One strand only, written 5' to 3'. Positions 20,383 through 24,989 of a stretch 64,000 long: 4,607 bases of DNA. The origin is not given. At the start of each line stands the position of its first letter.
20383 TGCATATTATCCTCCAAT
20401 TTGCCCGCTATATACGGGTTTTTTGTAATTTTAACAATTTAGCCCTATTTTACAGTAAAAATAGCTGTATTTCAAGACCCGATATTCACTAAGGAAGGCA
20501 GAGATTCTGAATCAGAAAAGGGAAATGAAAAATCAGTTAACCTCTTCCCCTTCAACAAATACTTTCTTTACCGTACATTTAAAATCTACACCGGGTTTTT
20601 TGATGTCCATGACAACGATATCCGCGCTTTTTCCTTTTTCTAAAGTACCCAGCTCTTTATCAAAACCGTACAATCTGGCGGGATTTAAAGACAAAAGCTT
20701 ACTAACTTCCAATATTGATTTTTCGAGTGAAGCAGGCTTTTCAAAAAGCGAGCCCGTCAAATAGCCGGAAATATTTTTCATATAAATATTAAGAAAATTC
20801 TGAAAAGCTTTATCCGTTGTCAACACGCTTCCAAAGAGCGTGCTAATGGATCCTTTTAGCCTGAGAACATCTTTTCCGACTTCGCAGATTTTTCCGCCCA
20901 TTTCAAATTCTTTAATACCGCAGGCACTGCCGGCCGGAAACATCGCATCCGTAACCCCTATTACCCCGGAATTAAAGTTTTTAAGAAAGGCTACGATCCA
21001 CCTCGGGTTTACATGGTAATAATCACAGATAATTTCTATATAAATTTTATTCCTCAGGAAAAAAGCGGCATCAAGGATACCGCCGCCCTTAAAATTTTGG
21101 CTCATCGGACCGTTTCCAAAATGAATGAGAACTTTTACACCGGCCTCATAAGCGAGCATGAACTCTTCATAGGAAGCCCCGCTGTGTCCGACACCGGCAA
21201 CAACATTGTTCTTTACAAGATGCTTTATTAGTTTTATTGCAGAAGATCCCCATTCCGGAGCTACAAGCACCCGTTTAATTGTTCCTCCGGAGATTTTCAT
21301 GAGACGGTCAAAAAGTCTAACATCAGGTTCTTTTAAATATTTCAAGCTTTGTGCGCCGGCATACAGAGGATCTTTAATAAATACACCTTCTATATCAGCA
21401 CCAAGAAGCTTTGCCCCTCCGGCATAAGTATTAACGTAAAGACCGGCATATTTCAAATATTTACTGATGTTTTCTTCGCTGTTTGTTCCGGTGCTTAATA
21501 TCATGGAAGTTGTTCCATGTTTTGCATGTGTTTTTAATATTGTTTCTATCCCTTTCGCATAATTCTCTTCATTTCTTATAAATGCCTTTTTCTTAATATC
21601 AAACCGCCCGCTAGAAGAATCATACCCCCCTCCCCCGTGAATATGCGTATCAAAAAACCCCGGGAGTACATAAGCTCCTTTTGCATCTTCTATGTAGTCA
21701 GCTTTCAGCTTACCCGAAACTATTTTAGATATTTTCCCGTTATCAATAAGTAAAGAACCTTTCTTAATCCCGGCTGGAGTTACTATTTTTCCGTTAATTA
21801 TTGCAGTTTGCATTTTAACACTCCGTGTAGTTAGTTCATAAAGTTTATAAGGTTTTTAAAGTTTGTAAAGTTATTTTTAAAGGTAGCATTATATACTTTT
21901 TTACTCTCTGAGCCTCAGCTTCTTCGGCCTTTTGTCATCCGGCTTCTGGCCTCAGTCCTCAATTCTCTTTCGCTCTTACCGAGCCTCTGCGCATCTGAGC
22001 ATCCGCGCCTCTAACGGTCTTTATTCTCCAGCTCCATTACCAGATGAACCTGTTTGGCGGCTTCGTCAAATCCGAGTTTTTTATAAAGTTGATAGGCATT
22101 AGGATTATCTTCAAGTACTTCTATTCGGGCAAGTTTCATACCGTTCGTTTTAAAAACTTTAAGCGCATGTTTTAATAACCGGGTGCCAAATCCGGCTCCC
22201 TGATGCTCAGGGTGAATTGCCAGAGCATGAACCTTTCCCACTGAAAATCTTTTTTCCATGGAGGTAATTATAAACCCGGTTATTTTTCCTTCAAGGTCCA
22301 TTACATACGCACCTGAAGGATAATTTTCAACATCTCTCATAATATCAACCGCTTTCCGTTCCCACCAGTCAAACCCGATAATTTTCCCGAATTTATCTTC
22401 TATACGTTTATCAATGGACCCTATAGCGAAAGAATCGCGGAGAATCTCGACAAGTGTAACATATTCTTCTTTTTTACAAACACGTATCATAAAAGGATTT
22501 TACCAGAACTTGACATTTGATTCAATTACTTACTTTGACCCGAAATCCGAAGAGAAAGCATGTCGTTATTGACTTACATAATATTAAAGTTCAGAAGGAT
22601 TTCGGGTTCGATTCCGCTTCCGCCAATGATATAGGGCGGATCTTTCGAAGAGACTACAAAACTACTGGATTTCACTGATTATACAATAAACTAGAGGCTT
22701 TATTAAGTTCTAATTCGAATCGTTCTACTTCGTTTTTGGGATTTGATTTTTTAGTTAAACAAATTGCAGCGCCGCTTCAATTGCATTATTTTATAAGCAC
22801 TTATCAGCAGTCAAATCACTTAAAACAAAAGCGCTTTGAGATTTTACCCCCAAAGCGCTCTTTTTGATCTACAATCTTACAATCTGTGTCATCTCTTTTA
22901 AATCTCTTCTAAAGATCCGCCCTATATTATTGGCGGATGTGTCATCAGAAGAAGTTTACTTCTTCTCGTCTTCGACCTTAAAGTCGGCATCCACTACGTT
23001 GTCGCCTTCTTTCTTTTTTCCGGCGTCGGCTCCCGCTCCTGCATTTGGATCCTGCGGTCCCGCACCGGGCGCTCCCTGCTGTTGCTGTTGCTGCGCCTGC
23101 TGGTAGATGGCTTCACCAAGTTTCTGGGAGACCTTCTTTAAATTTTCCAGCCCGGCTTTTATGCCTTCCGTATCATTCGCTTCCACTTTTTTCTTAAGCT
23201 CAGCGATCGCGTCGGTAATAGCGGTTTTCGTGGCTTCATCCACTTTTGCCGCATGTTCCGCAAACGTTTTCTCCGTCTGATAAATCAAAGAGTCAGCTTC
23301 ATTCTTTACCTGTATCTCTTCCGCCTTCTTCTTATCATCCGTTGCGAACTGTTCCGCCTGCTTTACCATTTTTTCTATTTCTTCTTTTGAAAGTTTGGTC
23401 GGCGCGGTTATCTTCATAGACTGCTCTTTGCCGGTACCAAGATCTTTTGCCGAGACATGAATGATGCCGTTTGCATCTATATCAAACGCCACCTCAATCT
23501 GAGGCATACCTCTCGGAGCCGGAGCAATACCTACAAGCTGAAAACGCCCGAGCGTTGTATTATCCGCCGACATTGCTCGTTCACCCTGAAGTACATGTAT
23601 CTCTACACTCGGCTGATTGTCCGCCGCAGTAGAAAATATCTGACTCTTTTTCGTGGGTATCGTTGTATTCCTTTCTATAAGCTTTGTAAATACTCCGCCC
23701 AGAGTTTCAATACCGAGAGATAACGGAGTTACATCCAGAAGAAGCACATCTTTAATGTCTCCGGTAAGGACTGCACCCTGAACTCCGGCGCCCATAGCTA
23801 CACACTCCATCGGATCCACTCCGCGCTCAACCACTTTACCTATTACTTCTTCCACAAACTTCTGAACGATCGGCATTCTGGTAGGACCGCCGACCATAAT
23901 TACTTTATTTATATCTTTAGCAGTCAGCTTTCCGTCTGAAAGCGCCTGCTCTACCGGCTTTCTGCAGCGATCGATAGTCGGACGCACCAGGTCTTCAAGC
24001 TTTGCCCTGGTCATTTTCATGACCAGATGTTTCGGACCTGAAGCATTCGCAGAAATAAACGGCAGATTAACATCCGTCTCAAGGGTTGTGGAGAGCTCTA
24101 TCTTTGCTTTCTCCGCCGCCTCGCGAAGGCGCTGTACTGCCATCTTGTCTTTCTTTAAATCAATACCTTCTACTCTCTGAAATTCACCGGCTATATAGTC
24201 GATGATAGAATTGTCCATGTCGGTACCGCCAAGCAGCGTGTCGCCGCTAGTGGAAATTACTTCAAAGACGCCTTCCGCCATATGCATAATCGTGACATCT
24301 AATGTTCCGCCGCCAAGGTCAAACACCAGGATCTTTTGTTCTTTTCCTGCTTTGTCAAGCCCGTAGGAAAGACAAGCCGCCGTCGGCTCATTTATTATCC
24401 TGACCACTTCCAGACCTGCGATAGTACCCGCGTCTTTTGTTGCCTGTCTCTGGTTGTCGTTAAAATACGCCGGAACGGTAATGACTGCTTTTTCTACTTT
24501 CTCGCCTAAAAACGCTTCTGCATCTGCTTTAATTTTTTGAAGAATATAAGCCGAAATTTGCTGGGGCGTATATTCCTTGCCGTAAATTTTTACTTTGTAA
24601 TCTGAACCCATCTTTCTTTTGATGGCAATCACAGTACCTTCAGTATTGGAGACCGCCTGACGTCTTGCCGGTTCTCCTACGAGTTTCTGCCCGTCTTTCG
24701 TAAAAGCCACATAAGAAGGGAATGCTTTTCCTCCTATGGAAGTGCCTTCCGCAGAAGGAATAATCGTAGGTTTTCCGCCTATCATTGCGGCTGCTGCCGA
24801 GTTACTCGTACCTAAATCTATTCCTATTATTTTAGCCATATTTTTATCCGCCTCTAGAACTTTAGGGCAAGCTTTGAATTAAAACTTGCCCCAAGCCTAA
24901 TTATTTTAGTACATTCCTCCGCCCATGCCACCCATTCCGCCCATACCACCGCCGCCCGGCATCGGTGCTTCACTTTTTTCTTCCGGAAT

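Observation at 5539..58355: Intergenic spacers are built from phased, degenerate heptanucleotide word arrays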

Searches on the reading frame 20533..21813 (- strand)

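Call 43: search_protein_families(library=pfam, proteins=[window:20533-21813:-])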
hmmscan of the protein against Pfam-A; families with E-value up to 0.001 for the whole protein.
window:20533-21813:- (426 aa): 2 families
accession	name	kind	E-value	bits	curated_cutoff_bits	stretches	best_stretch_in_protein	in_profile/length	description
PF01979.26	Amidohydro_1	-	2.9e-19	70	25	1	48-425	1-345/345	Amidohydrolase family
PF07969.17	Amidohydro_3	-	2.5e-14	54.1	29.7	2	362-425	404-471/472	Amidohydrolase family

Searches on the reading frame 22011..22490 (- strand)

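Call 42: search_protein_families(library=pfam, proteins=[window:22011-22490:-])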
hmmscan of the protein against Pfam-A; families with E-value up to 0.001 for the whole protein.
window:22011-22490:- (159 aa): 6 families
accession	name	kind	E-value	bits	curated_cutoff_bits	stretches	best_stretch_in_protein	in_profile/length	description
PF00583.31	Acetyltransf_1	-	6.6e-18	65.5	20.7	1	43-141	16-116/116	Acetyltransferase (GNAT) family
PF13508.13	Acetyltransf_7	-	1.3e-14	54.8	27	1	61-142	5-83/84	Acetyltransferase (GNAT) domain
PF13673.13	Acetyltransf_10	-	1.7e-11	44.6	23.6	1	61-146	33-112/128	Acetyltransferase (GNAT) domain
PF08445.16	FR47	-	5.9e-09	36.2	22.1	1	79-147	17-83/86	FR47-like protein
PF13527.13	Acetyltransf_9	-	8.6e-06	26.2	25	1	73-142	61-125/127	Acetyltransferase (GNAT) domain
PF13302.13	Acetyltransf_3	-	8.4e-05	23.7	25.4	1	89-141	84-137/138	Acetyltransferase (GNAT) domain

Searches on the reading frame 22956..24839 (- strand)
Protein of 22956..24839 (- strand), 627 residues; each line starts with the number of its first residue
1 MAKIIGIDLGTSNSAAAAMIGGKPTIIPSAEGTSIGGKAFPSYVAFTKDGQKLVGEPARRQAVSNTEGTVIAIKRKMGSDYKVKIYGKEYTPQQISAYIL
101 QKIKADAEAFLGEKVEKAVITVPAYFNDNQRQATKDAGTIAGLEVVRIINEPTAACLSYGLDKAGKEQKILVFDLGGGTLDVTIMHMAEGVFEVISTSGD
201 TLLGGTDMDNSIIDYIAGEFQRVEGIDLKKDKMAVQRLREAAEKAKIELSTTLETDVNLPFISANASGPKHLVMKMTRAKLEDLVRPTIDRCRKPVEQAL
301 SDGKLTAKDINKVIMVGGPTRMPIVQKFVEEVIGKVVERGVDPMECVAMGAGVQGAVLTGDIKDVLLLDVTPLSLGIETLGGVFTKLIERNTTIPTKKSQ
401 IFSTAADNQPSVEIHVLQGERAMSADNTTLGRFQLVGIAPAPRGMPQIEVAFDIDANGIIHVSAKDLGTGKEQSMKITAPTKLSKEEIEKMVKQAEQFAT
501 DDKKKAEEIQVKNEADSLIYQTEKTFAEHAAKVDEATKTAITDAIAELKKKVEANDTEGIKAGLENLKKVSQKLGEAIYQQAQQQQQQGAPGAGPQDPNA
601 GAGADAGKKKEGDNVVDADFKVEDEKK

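Call 43: search_protein_families(library=pfam, proteins=[window:22956-24839:-])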
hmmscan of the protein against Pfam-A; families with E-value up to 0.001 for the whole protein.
window:22956-24839:- (627 aa): 2 families
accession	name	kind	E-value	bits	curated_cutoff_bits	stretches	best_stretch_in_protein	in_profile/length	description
PF00012.26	HSP70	-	1.4e-228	760.4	20.6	1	4-580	1-599/599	Hsp70 protein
PF06723.19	MreB_Mbl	-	6.1e-17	61.9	27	1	4-353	3-317/327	MreB/Mbl protein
